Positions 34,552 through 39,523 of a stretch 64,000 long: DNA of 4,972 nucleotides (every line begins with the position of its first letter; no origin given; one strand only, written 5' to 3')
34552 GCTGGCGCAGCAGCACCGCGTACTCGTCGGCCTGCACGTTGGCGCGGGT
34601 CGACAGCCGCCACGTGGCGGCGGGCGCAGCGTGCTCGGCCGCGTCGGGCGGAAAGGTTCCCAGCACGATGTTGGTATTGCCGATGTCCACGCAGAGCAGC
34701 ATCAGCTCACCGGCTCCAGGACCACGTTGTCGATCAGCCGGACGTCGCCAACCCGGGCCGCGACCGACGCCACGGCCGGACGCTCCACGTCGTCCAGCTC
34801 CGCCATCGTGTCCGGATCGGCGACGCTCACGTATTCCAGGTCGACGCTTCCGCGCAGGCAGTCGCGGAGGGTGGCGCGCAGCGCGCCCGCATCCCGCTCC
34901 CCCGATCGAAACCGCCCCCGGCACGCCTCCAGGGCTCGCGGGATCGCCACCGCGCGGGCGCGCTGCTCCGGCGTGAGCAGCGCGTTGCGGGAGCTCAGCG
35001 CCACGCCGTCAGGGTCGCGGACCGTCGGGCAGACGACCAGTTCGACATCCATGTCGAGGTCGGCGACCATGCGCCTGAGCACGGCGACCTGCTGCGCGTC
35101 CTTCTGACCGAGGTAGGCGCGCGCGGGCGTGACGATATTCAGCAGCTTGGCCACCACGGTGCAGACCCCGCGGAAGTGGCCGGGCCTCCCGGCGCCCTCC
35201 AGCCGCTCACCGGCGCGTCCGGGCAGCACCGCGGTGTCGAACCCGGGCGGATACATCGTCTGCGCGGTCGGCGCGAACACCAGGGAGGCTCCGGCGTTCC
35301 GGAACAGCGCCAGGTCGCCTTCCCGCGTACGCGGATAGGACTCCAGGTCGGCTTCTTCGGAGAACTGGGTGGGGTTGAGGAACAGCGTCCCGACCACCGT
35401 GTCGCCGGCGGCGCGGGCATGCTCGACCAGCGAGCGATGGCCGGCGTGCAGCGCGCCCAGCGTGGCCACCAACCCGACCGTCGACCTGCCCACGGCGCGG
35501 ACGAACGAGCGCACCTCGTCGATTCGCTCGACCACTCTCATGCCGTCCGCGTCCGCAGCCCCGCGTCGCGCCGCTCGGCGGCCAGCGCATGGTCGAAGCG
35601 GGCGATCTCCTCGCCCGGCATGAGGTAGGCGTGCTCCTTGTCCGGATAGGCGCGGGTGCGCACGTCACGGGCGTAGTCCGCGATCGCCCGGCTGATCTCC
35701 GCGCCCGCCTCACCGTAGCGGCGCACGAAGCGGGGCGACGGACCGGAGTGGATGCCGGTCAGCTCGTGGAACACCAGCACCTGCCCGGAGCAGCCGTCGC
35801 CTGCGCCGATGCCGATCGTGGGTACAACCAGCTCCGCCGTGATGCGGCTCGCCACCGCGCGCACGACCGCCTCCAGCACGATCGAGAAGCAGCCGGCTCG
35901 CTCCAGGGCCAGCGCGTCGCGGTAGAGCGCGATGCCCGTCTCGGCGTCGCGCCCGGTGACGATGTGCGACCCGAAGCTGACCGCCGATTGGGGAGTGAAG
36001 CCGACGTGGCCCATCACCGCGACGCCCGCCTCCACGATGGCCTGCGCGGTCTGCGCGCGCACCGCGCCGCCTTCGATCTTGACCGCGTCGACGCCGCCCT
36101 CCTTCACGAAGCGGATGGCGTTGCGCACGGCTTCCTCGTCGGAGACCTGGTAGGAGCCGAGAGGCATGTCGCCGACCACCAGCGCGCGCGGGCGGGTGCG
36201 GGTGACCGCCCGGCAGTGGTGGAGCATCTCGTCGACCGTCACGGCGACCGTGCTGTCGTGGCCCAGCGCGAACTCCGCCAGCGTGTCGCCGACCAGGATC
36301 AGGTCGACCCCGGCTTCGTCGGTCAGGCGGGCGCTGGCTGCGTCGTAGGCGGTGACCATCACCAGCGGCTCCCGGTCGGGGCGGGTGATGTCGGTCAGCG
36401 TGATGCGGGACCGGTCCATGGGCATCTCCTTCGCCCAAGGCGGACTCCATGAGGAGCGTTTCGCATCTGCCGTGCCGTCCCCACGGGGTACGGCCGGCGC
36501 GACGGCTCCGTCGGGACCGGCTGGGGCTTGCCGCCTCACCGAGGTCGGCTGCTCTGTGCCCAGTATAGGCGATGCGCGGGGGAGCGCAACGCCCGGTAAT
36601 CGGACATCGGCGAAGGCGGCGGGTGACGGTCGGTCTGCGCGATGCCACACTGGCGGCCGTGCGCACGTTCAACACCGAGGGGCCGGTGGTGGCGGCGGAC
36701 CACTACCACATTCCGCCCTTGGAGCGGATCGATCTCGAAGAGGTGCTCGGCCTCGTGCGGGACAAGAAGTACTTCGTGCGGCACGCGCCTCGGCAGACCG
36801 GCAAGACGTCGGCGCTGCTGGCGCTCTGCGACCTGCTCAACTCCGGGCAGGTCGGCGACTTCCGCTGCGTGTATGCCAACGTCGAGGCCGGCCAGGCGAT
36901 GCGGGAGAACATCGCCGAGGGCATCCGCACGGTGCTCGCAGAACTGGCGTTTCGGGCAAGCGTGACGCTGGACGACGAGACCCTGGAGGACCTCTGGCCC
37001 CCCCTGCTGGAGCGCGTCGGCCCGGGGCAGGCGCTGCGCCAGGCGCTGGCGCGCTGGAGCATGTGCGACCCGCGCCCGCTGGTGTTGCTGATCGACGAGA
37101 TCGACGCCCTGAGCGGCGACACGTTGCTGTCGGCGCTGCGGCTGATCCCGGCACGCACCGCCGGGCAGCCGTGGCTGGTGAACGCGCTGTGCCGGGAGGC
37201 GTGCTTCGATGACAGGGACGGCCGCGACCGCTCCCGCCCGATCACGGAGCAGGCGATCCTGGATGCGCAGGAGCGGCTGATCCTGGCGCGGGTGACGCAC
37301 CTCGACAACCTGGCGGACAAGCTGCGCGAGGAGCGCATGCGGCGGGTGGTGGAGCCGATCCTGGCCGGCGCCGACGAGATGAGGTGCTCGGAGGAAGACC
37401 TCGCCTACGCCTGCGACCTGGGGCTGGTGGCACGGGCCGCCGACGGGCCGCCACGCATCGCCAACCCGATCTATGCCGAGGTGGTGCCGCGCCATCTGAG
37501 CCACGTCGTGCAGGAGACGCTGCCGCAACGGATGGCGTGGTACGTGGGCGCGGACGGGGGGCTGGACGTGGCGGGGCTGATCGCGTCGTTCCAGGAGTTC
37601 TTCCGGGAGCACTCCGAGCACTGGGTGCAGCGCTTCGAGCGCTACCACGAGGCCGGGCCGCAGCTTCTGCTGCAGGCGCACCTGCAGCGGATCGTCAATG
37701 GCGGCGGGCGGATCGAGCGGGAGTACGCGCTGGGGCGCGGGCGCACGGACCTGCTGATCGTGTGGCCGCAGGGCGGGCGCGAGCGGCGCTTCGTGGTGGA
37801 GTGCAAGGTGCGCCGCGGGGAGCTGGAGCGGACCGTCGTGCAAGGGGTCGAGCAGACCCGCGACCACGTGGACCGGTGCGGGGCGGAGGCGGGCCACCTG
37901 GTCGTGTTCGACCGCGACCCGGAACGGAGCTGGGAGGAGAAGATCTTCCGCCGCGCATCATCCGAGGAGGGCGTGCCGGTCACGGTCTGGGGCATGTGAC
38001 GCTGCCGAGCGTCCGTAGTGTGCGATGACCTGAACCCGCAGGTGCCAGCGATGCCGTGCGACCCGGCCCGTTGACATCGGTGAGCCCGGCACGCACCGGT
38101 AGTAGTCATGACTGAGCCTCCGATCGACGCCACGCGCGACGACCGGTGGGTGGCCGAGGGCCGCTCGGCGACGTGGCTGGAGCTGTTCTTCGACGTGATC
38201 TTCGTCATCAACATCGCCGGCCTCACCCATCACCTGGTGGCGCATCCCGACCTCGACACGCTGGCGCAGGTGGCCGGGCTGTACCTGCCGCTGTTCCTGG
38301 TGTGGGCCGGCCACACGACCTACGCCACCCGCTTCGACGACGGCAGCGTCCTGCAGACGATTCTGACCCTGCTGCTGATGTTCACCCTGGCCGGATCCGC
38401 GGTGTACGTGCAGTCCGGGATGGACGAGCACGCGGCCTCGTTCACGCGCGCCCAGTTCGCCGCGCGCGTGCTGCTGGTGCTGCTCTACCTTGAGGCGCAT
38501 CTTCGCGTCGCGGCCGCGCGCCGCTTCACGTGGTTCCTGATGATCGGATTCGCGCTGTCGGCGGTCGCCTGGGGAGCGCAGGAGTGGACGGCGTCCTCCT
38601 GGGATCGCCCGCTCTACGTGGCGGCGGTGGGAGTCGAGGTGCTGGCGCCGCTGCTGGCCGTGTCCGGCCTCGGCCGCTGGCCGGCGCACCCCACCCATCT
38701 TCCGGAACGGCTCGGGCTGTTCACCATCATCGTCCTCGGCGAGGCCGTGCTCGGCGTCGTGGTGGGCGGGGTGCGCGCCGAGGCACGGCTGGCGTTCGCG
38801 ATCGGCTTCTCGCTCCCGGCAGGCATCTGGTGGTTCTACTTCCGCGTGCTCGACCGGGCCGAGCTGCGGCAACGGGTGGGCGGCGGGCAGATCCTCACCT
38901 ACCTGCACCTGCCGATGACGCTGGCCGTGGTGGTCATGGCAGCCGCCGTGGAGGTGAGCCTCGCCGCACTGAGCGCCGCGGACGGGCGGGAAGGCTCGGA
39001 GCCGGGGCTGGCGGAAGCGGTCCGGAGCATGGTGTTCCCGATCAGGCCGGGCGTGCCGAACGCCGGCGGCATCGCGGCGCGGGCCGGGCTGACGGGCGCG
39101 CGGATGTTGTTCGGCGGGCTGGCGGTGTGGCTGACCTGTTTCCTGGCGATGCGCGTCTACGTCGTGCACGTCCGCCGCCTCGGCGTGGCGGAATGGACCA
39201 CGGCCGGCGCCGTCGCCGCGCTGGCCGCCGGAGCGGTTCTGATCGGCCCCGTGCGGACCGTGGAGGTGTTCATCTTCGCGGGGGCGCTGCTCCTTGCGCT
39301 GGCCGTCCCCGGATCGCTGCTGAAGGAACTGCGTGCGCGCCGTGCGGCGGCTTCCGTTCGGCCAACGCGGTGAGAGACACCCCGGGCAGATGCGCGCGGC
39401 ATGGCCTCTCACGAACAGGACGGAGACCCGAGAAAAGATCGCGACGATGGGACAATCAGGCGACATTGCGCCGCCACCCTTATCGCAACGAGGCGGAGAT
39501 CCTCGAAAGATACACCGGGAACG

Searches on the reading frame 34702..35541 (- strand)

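Call 14: search_protein_families(library=pfam, proteins=[window:34702-35541:-], max_evalue=0.001)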
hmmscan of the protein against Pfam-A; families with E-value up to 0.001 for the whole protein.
window:34702-35541:- (279 aa): 1 family
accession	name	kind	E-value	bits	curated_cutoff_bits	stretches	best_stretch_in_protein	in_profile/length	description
PF02569.21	Pantoate_ligase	-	2.6e-92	309.2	20.7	1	3-274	2-268/268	Pantoate-beta-alanine ligase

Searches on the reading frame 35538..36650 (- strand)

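Call 14: search_protein_families(library=pfam, proteins=[window:35538-36650:-], max_evalue=0.001)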
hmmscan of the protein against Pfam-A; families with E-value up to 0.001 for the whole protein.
window:35538-36650:- (370 aa): 2 families
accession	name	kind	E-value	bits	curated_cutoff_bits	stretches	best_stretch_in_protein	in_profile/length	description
PF02548.21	Pantoate_transf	-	2.6e-98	329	28.7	1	88-337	7-258/259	Ketopantoate hydroxymethyltransferase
PF13714.12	PEP_mutase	-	1.5e-09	38.2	31.5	1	93-203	8-113/240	Phosphoenolpyruvate phosphomutase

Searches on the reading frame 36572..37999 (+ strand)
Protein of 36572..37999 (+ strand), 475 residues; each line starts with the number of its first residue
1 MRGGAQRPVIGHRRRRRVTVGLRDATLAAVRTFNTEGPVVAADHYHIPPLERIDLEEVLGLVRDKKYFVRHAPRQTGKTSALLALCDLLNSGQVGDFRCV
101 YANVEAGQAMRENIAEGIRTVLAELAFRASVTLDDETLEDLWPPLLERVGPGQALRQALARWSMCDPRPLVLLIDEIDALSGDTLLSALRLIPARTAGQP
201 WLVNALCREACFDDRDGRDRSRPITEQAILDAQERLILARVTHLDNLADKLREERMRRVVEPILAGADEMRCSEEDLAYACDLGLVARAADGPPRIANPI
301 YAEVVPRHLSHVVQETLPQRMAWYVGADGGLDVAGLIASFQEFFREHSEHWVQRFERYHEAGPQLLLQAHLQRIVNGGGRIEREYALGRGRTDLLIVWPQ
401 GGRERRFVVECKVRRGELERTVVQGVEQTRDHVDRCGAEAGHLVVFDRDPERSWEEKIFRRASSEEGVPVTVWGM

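Call 14: search_protein_families(library=pfam, proteins=[window:36572-37999:+], max_evalue=0.001)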
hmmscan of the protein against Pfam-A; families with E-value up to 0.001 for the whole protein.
window:36572-37999:+ (475 aa): 2 families
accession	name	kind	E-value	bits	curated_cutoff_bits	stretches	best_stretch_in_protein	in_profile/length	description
PF13401.12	AAA_22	-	6.3e-05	23.7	27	1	71-195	11-113/130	AAA domain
PF13191.12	AAA_16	-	0.00055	20.9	32.6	1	73-185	32-149/167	AAA ATPase domain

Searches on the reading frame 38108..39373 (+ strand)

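Call 14: search_protein_families(library=pfam, proteins=[window:38108-39373:+], max_evalue=0.001)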
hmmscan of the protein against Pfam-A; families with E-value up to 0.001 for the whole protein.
window:38108-39373:+ (421 aa): 1 family
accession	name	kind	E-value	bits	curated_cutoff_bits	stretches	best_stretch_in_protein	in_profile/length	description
PF06772.16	LtrA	-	7.4e-53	180.5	31.9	1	21-397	2-353/356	Bacterial low temperature requirement A protein (LtrA)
